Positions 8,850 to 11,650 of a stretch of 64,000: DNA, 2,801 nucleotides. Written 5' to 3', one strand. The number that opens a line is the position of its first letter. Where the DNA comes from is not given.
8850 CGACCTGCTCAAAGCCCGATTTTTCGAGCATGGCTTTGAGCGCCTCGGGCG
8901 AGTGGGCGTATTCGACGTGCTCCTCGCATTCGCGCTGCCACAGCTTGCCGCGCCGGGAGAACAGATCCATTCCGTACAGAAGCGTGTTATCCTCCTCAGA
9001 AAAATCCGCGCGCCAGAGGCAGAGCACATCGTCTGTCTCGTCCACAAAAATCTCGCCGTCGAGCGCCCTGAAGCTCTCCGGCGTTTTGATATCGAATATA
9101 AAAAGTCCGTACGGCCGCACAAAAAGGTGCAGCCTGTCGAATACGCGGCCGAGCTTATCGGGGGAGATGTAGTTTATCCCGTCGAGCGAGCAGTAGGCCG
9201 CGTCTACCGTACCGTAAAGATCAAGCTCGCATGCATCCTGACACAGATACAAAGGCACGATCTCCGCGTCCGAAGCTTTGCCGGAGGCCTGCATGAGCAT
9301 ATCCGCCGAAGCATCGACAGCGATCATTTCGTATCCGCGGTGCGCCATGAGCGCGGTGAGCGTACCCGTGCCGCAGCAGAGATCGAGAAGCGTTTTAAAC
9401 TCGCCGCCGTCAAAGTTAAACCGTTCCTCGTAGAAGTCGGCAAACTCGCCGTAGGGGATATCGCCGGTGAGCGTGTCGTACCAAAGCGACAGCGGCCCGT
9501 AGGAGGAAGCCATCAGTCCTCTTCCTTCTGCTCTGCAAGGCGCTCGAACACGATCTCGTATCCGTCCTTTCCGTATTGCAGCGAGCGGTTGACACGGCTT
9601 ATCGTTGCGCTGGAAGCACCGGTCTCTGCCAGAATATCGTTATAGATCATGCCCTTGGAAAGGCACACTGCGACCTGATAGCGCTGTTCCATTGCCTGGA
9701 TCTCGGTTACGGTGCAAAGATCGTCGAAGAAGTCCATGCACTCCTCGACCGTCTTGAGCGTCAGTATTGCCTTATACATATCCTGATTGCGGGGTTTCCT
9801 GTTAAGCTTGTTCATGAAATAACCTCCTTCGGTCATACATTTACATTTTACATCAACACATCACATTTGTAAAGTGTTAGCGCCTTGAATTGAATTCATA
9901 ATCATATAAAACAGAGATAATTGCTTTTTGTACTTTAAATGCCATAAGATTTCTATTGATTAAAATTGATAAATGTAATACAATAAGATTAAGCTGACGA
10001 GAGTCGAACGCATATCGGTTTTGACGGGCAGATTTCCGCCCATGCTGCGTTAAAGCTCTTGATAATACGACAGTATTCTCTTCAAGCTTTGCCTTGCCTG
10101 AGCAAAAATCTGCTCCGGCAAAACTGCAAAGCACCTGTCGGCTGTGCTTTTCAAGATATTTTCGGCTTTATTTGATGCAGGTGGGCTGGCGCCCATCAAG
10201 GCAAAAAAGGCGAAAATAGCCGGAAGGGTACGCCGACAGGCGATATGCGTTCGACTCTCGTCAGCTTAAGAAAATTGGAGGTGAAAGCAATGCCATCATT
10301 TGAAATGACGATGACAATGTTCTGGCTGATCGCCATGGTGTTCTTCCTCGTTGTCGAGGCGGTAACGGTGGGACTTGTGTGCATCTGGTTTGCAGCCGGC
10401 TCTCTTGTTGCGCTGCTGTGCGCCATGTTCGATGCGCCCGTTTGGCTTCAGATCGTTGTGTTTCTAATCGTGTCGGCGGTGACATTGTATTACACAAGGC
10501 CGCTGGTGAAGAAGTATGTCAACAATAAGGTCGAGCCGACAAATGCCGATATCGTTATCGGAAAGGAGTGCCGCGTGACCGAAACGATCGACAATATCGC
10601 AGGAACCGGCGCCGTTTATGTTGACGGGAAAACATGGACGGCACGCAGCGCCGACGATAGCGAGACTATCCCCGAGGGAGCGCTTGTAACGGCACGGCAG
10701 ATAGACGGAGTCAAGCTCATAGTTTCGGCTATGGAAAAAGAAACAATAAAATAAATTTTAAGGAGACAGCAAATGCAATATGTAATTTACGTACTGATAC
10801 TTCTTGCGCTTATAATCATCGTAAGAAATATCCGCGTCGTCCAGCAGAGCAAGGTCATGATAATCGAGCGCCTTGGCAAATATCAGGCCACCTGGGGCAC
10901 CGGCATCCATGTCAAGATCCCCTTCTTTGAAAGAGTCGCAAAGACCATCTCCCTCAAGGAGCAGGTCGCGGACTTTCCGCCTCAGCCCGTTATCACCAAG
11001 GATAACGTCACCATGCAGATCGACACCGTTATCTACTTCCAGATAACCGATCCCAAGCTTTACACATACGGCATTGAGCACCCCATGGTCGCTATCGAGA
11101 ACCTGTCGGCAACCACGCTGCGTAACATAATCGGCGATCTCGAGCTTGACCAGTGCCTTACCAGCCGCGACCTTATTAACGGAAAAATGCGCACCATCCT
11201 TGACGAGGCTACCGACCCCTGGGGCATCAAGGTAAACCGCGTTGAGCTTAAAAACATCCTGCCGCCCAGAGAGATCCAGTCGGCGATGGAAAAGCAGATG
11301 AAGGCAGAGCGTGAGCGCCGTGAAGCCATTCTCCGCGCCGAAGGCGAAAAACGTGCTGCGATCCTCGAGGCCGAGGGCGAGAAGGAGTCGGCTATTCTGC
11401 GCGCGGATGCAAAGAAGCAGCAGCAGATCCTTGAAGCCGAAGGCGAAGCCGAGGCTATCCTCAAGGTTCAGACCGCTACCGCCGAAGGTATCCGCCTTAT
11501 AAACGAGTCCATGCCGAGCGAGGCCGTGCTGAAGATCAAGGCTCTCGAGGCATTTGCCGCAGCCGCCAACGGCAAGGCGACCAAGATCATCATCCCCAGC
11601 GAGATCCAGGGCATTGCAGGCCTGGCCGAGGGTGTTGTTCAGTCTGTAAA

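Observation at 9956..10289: Perfect 29-bp inverted repeat bracketing 223 bp between a promoter and the nfeD/SPFH operon (inverton-like switch or very long-range leader helix)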

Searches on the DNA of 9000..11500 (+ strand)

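Call 4: search_rna_families(source=window, start=9000, end=11500, threshold=evalue, max_evalue=1, show_alignments=3)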
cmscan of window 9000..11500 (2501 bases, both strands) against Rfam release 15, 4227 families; matches with E-value up to 1: 2.
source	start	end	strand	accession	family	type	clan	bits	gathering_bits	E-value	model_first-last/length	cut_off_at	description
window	10025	10116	-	RF03694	mir-266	Gene; miRNA;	-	22.9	80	0.26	1-83/83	no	mir-266 microRNA precursor family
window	9899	10053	+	RF01295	SCARNA7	Gene; snRNA; snoRNA; scaRNA;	-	18.9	65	0.078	1-330/330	no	Small Cajal body-specific RNA 7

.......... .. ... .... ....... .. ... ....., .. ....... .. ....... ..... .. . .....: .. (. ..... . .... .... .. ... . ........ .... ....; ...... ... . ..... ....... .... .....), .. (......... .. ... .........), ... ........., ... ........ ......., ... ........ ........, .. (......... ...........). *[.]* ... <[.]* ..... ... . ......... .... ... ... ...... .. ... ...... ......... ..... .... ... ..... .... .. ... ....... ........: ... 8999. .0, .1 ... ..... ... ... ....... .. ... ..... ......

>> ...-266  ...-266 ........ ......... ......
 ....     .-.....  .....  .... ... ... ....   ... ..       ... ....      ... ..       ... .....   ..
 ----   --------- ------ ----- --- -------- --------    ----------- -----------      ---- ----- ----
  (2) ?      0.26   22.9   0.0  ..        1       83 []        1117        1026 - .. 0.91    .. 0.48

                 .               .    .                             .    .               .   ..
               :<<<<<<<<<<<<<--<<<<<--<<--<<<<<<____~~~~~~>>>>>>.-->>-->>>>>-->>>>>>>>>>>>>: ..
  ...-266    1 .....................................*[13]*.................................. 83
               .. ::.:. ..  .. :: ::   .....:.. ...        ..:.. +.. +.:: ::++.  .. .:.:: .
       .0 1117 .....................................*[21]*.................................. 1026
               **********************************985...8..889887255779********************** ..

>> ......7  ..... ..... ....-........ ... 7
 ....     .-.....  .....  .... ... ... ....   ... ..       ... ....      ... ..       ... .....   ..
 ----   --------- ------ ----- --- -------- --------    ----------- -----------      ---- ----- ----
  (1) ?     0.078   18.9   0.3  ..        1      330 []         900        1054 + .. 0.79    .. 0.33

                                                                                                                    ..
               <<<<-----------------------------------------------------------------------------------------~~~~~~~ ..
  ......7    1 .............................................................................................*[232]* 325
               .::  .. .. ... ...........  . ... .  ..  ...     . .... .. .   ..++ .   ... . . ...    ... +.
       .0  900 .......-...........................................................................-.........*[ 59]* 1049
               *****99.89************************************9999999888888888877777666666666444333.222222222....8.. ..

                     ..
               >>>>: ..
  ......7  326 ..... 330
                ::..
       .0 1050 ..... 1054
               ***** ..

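Call 60: search_dna_similar(query=window:9989-10269:+, collection=plasmids, mode=distant, max_evalue=0.001)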
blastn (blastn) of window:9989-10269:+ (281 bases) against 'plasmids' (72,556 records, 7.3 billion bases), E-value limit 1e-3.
Records with a match: 1; places in all: 1; records where one place covers at least 80% of the query: 1.
Best place of each record, by identity: 60-80% 1.
By first word of the organism name: Vescimonas 1.
By predicted mobility (MOB-suite, as given by PLSDB): non-mobilizable 1.
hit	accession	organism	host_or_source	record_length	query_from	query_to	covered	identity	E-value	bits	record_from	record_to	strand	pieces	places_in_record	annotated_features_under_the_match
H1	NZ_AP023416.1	Vescimonas fastidiosa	Homo sapiens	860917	29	254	80%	71.9%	2e-21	109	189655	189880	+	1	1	none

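Call 61: search_dna_similar(query=window:9989-10269:+, collection=phages, mode=distant, max_evalue=0.001)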
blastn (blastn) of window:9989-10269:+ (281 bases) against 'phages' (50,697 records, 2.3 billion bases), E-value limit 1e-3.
Records with a match: 1; places in all: 1; records where one place covers at least 80% of the query: 0.
Best place of each record, by identity: 60-80% 1.
By first word of the organism name: Bacteriophage 1.
By host as written in the record: - 1.
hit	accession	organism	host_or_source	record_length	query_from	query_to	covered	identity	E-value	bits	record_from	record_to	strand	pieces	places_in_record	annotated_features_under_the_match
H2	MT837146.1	Bacteriophage sp.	human fecal samples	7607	28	200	62%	74.9%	2e-21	107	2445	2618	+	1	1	record has no annotation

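Call 62: get_annotated_region(hit=H1, flank=3000)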
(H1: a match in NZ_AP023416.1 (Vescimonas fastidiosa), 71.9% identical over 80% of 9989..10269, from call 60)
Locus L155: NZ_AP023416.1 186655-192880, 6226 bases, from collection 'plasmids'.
description: Vescimonas fastidiosa strain MM35 plasmid pMM35_01
organism: Vescimonas fastidiosa (NCBI taxid 2714353)
taxonomy: Bacteria; Bacillota; Clostridia; Eubacteriales; Oscillospiraceae; Vescimonas; Vescimonas fastidiosa
host: -; source: Homo sapiens; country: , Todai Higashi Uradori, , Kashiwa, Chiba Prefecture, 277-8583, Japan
typing (MOB-suite, as given by PLSDB): non-mobilizable
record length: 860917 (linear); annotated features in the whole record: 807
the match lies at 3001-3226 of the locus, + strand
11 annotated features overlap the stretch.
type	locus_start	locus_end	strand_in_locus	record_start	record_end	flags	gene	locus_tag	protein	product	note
CDS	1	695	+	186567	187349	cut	mazG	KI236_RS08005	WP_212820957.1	nucleoside triphosphate pyrophosphohydrolase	-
CDS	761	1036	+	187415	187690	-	-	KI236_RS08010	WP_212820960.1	HU family DNA-binding protein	GO:0030261 - chromosome condensation [Evidence IEA]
CDS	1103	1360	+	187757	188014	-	-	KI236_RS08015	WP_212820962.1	RNA-binding S4 domain-containing protein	-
CDS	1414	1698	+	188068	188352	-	-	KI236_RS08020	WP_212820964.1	YabP/YqfC family sporulation protein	-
CDS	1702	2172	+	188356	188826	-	yabQ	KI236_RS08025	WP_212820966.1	spore cortex biosynthesis protein YabQ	GO:0034301 - endospore formation [Evidence IEA]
CDS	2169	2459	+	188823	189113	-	-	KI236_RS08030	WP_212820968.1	septum formation initiator family protein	-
CDS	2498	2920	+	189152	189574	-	-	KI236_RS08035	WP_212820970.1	S1 RNA-binding domain-containing protein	-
CDS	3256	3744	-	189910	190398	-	-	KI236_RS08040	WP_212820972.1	gamma carbonic anhydrase family protein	-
CDS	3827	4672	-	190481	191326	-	-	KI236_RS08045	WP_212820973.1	pyridoxamine kinase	GO:0009443 - pyridoxal 5'-phosphate salvage [Evidence IEA]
CDS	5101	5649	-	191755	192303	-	-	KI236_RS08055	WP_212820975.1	TetR/AcrR family transcriptional regulator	GO:0006355 - regulation of DNA-templated transcription [Evidence IEA]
CDS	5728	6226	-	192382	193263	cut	-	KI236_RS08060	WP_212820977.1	YitT family protein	-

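Call 63: get_annotated_region(hit=H2, flank=4000)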
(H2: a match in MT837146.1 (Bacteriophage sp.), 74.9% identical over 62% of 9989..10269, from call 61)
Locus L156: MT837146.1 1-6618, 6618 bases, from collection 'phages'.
description: UNVERIFIED: Bacteriophage sp. clone scaffold_4008 genomic sequence.
organism: Bacteriophage sp. (NCBI taxid 38018)
taxonomy: Viruses
host: -; source: human fecal samples; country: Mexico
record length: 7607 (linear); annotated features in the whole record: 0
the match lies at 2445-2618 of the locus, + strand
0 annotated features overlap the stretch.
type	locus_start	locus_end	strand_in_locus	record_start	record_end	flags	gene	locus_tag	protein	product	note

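Call 70: search_rna_families(sources=[L155, L147, L097], threshold=evalue, max_evalue=0.1)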
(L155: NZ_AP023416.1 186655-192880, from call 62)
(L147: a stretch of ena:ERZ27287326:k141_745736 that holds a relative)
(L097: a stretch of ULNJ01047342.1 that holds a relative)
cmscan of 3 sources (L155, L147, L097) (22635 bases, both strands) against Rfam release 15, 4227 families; matches with E-value up to 0.1: 8.
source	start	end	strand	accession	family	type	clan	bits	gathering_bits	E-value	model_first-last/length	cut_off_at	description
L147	1437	1510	-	RF00005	tRNA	Gene; tRNA;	CL00001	73.5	29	1.2e-14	1-71/71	no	tRNA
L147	1353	1426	-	RF00005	tRNA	Gene; tRNA;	CL00001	69.3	29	1.7e-13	1-71/71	no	tRNA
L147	1273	1345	-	RF00005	tRNA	Gene; tRNA;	CL00001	69.3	29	1.8e-13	1-71/71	no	tRNA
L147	1193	1265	-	RF00005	tRNA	Gene; tRNA;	CL00001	62.7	29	1.2e-11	1-71/71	no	tRNA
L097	7783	7865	+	RF00005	tRNA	Gene; tRNA;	CL00001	56.9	29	4.5e-10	1-71/71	no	tRNA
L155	4885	4966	+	RF00005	tRNA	Gene; tRNA;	CL00001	51.3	29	1.5e-08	1-71/71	no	tRNA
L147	1436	1510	+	RF04354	Plastid-ycf2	Cis-reg;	-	31.4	65.7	0.0052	1-75/75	no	Plastid-ycf2 5UTR RNA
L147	1272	1345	+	RF04354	Plastid-ycf2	Cis-reg;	-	27.9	65.7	0.046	1-75/75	no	Plastid-ycf2 5UTR RNA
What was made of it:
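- Rfam gives no match (calls 4, 70).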
